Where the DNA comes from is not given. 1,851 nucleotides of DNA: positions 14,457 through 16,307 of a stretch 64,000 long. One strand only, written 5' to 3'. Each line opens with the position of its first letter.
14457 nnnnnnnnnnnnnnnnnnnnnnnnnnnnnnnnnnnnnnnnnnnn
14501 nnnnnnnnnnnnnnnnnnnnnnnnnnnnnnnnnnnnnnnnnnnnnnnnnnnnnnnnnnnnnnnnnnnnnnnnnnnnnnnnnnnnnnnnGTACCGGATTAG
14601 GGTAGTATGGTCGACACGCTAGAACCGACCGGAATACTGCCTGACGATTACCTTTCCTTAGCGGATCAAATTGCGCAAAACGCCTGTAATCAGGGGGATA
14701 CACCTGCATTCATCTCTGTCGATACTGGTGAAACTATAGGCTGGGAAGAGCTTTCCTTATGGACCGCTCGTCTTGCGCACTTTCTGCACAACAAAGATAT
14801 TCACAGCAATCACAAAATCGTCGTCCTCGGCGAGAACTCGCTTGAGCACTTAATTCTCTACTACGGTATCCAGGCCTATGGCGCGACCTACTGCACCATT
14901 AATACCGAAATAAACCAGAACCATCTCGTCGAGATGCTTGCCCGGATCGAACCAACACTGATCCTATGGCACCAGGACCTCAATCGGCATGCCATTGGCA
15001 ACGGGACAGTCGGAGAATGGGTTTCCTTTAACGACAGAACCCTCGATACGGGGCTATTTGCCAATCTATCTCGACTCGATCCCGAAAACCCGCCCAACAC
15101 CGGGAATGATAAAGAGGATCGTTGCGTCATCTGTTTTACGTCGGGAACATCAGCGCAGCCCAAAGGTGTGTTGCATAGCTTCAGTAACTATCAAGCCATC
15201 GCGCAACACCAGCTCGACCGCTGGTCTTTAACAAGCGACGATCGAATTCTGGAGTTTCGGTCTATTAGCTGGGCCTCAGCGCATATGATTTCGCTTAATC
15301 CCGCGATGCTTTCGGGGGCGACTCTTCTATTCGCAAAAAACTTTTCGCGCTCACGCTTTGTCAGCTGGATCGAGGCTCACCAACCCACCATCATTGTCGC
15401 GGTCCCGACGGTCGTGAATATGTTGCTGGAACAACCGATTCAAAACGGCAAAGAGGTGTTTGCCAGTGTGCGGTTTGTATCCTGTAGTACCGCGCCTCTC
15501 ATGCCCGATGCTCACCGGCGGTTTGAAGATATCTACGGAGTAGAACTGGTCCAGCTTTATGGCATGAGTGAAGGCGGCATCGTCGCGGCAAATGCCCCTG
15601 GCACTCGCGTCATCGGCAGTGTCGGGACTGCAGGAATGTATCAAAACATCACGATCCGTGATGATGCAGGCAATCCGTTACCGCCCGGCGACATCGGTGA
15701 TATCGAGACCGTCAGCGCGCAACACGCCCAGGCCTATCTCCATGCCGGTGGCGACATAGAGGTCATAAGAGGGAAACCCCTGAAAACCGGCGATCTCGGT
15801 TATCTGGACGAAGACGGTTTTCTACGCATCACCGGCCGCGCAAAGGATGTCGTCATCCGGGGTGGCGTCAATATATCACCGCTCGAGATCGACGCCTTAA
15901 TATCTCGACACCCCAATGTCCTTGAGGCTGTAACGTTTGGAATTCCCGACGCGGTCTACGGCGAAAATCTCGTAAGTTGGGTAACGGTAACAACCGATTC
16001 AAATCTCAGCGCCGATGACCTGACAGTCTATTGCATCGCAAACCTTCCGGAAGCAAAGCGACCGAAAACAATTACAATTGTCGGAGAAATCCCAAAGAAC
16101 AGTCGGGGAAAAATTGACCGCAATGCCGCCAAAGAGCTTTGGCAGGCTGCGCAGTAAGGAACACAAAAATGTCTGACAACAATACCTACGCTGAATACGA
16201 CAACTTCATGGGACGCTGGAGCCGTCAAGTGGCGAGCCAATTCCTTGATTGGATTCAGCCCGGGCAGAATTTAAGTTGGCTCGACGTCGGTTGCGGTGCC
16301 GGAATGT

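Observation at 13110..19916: UbiD-family decarboxylase, CoA ligase, methyltransferase, TPP enzyme and HcaT-like transporter module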

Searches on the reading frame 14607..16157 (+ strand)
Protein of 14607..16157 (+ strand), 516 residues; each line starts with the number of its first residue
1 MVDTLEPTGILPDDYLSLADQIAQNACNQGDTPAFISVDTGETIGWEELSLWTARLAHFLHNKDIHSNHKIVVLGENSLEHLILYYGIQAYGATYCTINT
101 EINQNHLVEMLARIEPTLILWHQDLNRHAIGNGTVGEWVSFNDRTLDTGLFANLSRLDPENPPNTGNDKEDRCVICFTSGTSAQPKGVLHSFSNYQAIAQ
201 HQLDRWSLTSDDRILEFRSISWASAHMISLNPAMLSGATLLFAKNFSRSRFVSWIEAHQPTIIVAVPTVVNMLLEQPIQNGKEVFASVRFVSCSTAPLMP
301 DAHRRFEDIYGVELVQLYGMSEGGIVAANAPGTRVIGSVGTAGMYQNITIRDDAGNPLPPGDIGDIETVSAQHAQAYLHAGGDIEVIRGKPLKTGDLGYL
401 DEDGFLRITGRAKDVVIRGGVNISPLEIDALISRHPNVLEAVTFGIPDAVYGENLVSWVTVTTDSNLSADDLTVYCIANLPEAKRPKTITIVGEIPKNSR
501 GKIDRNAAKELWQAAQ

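Call 3: search_protein_families(library=pfam, proteins=[window:14607-16157:+])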
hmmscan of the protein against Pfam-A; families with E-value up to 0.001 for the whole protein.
window:14607-16157:+ (516 aa): 2 families
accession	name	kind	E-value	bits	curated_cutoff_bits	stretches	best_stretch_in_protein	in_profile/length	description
PF00501.34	AMP-binding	-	5.5e-64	216.8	29.9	1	24-378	3-384/384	AMP-binding enzyme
PF13193.12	AMP-binding_C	-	1.4e-11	45.6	24.5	1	427-502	1-76/76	AMP-binding enzyme C-terminal domain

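Call 4: search_protein_families(library=ncbifam, proteins=[window:14607-16157:+])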
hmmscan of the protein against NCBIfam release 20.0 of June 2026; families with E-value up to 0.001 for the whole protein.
window:14607-16157:+ (516 aa): 109 families (the best 25 are shown)
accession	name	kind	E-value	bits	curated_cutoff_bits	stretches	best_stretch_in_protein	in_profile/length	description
NF004837.0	PRK06187.1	subfamily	6.2e-92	308.5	476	1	15-512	7-522/531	long-chain-fatty-acid--CoA ligase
NF005702.0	PRK07514.1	subfamily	1.7e-73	247.7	558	1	24-512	10-500/506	malonyl-CoA synthase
NF052269.1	Staph_lig_FadD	equivalog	1.2e-58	198.7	650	1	20-511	4-492/499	long-chain-fatty-acid--CoA ligase FadD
NF005676.0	PRK07470.1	equivalog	3e-58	197.8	774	1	16-510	20-527/544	acyl-CoA synthetase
NF005307.0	PRK06839.1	equivalog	1.9e-57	195.1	748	1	41-508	25-489/496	o-succinylbenzoate--CoA ligase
NF005714.0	PRK07529.1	subfamily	2.9e-57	194.4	632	1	169-507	217-571/640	acyl-CoA synthetase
NF006182.0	PRK08316.1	subfamily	7.3e-57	193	663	1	18-505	13-510/523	fatty acyl-CoA synthetase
NF004511.1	PRK05852.1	equivalog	3.3e-55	187.7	650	1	18-511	1-503/505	FadD7 family fatty acid--CoA ligase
TIGR01923.1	menE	equivalog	4.5e-53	180.7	330.15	1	46-507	2-441/442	o-succinylbenzoate--CoA ligase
NF002966.0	PRK03640.1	equivalog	1.3e-52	179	556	1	40-511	24-479/483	o-succinylbenzoate--CoA ligase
NF009233.0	PRK12583.1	subfamily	3.8e-52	177.4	832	1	168-510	199-548/558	fatty acid CoA ligase family protein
NF006572.0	PRK09088.1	equivalog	6.9e-51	173.4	696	1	19-511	4-486/491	acyl-CoA synthetase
NF009071.0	PRK12406.1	subfamily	1.2e-50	172.4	701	1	161-511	144-501/510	acyl-CoA synthetase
NF005947.1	PRK08008.1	equivalog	2e-50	171.9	651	1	49-506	43-515/518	crotonobetaine/carnitine-CoA ligase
NF038344.1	bile_CoA_BaiB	exception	4.2e-50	170.6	650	1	14-506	14-495/504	bile acid--CoA ligase BaiB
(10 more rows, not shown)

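Call 20: search_solved_structures(query=window:14607-16154:+, max_evalue=1e-20)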
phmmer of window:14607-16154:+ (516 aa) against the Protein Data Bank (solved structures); distinct sequences matched with E-value up to 1e-20: 76 (the best 60 are shown).
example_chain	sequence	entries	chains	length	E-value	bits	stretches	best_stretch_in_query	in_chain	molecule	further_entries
4gxq_A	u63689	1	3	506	7.8e-52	179.7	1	31-512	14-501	Malonyl CoA synthetase, Benzoate-CoA ligase Chimeric protein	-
4fuq_A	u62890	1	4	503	3.7e-51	177.4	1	31-512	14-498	Malonyl CoA synthetase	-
4fut_A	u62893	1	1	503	2.6e-50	174.7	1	31-512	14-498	Malonyl CoA synthetase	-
4gxr_A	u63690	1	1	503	2.6e-50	174.6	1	31-512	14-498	Malonyl CoA synthetase, Benzoate-CoA ligase Chimeric protein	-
6qjz_A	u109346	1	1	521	4.6e-47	163.9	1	63-509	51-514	oxalyl CoA-synthetase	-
8weu_A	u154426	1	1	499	3.7e-44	154.3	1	41-506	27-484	Fatty-acyl-CoA synthase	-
8wev_A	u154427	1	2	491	3.8e-44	154.3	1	41-506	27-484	Feruloyl-CoA Synthetase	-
5ie0_A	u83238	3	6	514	5.2e-42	147.3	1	71-507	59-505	Oxalate--CoA ligase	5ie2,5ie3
3r44_A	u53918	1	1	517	3.7e-40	141.2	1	23-514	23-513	fatty acyl CoA synthetase FADD13 (FATTY-ACYL-CoA SYNTHETASE)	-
3ivr_A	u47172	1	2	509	1.4e-39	139.2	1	17-509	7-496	Putative long-chain-fatty-acid CoA ligase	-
8aff_A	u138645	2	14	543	2e-36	128.9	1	169-511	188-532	Oxalate--CoA ligase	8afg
4lgc_A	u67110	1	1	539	4.4e-35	124.4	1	200-507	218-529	Bile acid-coenzyme A ligase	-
5x8f_A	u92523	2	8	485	6.5e-35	123.9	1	173-510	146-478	2-succinylbenzoate--CoA ligase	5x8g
6sq8_A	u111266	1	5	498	5.5e-33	117.5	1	55-506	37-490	Fatty acid CoA ligase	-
5buq_A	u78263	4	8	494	6e-33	117.4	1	173-510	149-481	2-succinylbenzoate--CoA ligase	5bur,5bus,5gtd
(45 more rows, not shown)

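Call 35: find_homologous_proteins(query=window:14607-16154:+, max_evalue=1e-40)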
Query window:14607-16154:+ (516 aa): 565 proteins with E <= 1e-40 among 8000 candidates; the best 120 are listed.
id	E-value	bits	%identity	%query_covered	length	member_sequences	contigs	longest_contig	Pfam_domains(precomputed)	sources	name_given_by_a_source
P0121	0.0e+0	1148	97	100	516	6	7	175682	PF00501.35,PF13193.13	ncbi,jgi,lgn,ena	-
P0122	9.1e-287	970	81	100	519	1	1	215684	PF00501.35,PF13193.13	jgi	jgi:acyl-CoA synthetase (AMP-forming)/AMP-acid ligase II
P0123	9.7e-287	970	81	100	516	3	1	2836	PF00501.35,PF13193.13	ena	-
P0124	5.9e-285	964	81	99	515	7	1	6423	PF00501.35,PF13193.13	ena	-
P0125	1.2e-284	963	81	99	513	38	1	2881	PF00501.35,PF13193.13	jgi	jgi:acyl-coenzyme A synthetase/AMP-(fatty) acid ligase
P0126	1.0e-281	953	80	100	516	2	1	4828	PF00501.35,PF13193.13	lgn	-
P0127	1.9e-272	922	77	100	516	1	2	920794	PF00501.35,PF13193.13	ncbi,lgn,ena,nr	ncbi:MAG: AMP-binding protein [Alphaproteobacteria bacterium]|nr:AMP-binding protein [Alphaproteobac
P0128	7.6e-261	884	74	100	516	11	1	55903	PF00501.35,PF13193.13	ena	-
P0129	1.3e-258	877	74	100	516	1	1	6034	PF00501.35,PF13193.13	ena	-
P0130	1.3e-256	870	73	100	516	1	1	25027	PF00501.35,PF13193.13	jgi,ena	-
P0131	6.3e-254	861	72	100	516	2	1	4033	PF00501.35,PF13193.13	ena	-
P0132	1.1e-252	857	72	100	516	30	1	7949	PF00501.35,PF13193.13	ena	-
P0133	4.1e-250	849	72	100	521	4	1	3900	PF00501.35,PF13193.13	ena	-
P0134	7.2e-249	845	72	100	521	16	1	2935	PF00501.35,PF13193.13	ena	-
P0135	6.1e-248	842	72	99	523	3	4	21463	PF00501.35,PF13193.13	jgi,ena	-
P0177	8.6e-199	679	59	99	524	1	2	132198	PF00501.35,PF13193.13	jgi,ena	jgi:acyl-coenzyme A synthetase/AMP-(fatty) acid ligase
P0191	1.9e-175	602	53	99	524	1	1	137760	PF00501.35,PF13193.13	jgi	jgi:acyl-CoA synthetase (AMP-forming)/AMP-acid ligase II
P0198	5.1e-162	558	51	99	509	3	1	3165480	PF00501.35,PF13193.13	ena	-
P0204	2.6e-159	549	50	99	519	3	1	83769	PF00501.35,PF13193.13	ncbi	ncbi:MAG: class I adenylate-forming enzyme family protein [Rhodospirillaceae bacterium]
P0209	5.1e-157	542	50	99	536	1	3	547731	PF00501.35,PF13193.13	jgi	jgi:acyl-CoA synthetase (AMP-forming)/AMP-acid ligase II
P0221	2.1e-153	530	49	96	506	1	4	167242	PF00501.35,PF13193.13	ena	-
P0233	1.2e-151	524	50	97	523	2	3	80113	PF00501.35,PF13193.13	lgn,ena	-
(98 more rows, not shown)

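Call 36: find_encoding_contigs(protein=P0198, flank=8000, max_places=2)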
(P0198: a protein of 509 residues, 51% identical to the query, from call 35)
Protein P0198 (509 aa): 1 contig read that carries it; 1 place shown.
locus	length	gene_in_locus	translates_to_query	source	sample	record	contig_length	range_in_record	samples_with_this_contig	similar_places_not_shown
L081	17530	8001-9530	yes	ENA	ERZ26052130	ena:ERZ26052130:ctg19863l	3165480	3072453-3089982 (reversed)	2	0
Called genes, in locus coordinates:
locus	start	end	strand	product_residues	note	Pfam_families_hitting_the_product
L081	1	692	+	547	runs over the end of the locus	PF00144:Beta-lactamase, PF11954:DUF3471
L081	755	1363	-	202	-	PF00440:TetR_N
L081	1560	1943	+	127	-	PF00903:Glyoxalase, PF22677:Ble-like_N (weak), PF18029:Glyoxalase_6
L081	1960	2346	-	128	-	-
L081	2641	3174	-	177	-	PF05076:SUFU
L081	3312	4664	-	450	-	PF00355:Rieske, PF00848:Ring_hydroxyl_A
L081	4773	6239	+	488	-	PF20695:UbiD_N (weak), PF01977:UbiD, PF20696:UbiD_C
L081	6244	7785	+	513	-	PF20695:UbiD_N, PF01977:UbiD, PF20696:UbiD_C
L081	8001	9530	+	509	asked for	PF00501:AMP-binding, PF13193:AMP-binding_C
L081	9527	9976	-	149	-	-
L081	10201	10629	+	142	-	PF00072:Response_reg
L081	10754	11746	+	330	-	PF12974:Phosphonate-bd, PF09084:NMT1 (faint)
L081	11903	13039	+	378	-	PF08238:Sel1, PF05036:SPOR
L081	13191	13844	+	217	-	-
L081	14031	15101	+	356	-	PF01734:Patatin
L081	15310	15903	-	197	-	-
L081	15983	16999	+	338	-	PF00892:EamA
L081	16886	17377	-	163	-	-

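Call 37: find_encoding_contigs(protein=P0209, flank=8000, max_places=2)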
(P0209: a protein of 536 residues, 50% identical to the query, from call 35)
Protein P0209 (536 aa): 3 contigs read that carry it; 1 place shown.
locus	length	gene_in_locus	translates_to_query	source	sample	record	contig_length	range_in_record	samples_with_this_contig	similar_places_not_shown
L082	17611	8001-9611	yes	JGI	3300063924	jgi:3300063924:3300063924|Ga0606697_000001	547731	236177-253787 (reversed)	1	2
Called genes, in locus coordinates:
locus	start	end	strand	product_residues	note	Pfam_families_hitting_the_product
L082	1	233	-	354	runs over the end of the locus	PF25919:BSH_CusB (faint), PF25917:BSH_RND, PF25954:Beta-barrel_RND_2, PF25963:Beta-barrel_AAEA, PF25990:Beta-barrel_YknX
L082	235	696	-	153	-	PF25213:HVO_A0261_N (weak), PF01978:TrmB (weak), PF01047:MarR, PF12802:MarR_2, PF13463:HTH_27 (weak)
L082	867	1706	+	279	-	PF02668:TauD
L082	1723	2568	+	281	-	PF02668:TauD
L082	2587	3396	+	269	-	PF05721:PhyH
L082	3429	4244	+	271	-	PF05721:PhyH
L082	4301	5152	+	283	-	PF00561:Abhydrolase_1, PF12146:Hydrolase_4 (weak), PF12697:Abhydrolase_6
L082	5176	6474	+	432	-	PF07690:MFS_1 (weak)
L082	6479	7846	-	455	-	PF00355:Rieske, PF00848:Ring_hydroxyl_A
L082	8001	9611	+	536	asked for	PF00501:AMP-binding, PF13193:AMP-binding_C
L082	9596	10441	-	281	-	PF04402:SIMPL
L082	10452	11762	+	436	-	PF08238:Sel1, PF05036:SPOR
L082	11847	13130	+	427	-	-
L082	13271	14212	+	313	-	PF00892:EamA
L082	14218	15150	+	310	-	PF00892:EamA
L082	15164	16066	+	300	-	PF00892:EamA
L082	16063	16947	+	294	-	PF00892:EamA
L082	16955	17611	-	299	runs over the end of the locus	PF13489:Methyltransf_23, PF06325:PrmA (faint), PF13847:Methyltransf_31, PF08241:Methyltransf_11, PF08242:Methyltransf_12, PF13649:Methyltransf_25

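Call 38: find_encoding_contigs(protein=P0177, flank=8000, max_places=2)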
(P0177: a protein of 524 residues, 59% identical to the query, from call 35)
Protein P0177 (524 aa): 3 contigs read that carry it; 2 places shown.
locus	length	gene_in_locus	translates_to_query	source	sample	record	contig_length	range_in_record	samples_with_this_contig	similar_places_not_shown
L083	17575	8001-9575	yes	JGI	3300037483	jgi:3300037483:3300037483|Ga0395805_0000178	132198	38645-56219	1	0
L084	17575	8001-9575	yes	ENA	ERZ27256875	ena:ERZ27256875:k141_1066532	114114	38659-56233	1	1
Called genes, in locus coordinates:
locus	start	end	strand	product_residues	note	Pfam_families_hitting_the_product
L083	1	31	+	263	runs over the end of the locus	PF01209:Ubie_methyltran, PF13489:Methyltransf_23, PF08241:Methyltransf_11, PF08242:Methyltransf_12, PF13649:Methyltransf_25, PF13847:Methyltransf_31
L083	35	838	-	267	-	-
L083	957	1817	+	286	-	PF02668:TauD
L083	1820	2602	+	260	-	PF00106:adh_short, PF08659:KR, PF13561:adh_short_C2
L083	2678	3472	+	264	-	PF00561:Abhydrolase_1, PF12146:Hydrolase_4, PF12697:Abhydrolase_6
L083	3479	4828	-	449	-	PF00355:Rieske, PF00848:Ring_hydroxyl_A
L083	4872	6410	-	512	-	PF00890:FAD_binding_2, PF01266:DAO (faint), PF03486:HI0933_like (faint), PF12831:FAD_oxidored (weak)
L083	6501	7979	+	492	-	PF01977:UbiD, PF20696:UbiD_C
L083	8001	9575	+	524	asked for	PF00501:AMP-binding, PF13193:AMP-binding_C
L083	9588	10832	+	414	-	PF07690:MFS_1, PF00083:Sugar_tr (weak)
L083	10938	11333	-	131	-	-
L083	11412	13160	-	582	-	PF02776:TPP_enzyme_N, PF00205:TPP_enzyme_M, PF02775:TPP_enzyme_C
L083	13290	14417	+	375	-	PF01306:LacY_symp, PF03825:Nuc_H_symport (weak), PF07690:MFS_1, PF12832:MFS_1_like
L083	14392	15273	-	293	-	PF04402:SIMPL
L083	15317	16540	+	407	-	-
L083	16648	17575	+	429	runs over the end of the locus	-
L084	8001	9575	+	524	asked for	PF00501:AMP-binding, PF13193:AMP-binding_C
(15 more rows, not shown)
